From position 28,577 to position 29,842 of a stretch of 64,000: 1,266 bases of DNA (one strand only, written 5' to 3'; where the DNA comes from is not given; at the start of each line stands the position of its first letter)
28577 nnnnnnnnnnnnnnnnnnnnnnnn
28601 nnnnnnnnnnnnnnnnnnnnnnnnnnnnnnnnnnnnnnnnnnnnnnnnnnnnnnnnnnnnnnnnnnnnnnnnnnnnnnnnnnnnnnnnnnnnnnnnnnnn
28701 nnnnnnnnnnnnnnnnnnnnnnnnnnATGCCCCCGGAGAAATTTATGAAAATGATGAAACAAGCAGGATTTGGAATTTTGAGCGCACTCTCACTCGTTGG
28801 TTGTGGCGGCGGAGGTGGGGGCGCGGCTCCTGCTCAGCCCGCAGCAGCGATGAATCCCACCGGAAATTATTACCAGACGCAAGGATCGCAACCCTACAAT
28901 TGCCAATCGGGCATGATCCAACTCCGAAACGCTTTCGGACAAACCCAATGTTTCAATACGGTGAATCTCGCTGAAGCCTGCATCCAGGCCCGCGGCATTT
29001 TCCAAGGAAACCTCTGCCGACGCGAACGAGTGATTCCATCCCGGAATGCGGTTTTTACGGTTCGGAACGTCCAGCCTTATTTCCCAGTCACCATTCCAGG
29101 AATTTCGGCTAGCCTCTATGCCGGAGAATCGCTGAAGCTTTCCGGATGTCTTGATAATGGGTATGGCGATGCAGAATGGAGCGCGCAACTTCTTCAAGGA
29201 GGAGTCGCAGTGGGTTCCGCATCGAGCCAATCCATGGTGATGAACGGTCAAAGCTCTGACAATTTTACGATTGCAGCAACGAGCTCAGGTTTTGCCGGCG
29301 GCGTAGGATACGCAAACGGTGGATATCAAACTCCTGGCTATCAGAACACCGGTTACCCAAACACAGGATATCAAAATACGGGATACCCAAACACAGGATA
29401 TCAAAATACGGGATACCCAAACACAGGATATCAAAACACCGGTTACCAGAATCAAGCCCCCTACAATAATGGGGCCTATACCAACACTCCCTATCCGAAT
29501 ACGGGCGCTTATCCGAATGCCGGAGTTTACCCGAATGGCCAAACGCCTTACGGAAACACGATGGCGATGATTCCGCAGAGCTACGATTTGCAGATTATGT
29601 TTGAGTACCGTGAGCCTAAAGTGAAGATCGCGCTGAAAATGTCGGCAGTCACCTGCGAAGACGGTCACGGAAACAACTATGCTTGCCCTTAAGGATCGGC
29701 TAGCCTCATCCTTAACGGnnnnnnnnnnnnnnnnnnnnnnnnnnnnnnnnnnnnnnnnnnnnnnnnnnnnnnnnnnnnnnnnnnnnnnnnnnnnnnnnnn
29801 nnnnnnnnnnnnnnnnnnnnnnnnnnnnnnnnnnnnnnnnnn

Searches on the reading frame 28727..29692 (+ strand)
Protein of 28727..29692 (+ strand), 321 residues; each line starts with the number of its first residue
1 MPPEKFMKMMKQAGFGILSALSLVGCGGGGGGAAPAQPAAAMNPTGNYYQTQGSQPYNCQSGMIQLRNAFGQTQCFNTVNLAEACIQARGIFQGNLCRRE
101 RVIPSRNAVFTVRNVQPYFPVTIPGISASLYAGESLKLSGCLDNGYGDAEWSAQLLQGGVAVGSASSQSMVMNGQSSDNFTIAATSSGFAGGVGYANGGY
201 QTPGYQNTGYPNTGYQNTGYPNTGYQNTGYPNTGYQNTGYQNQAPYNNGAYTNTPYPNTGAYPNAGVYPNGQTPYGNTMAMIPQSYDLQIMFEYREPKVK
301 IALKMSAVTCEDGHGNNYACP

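Call 5: search_protein_families(library=pfam, proteins=[window:28727-29692:+], max_evalue=0.1)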
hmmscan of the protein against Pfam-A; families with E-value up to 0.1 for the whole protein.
window:28727-29692:+ (321 aa): 1 family
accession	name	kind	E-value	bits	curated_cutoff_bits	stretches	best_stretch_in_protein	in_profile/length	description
PF01469.24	Pentapeptide_2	-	4.8e-07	30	26.4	2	193-229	3-39/40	Pentapeptide repeats (8 copies)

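Call 19: search_protein_families(library=ncbifam, proteins=[window:28727-29692:+], max_evalue=0.1)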
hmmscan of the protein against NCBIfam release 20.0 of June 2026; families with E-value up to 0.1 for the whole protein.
window:28727-29692:+ (321 aa): 0 families

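Call 37: find_encoding_contigs(protein=window:28727-29692:+, flank=6000, max_places=6)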
Protein window:28727-29692:+ (321 aa): no gene with exactly this product is on record in the collection.
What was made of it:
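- Tried and rejected: Exact look-up of the lipoprotein is not on record (call 37).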
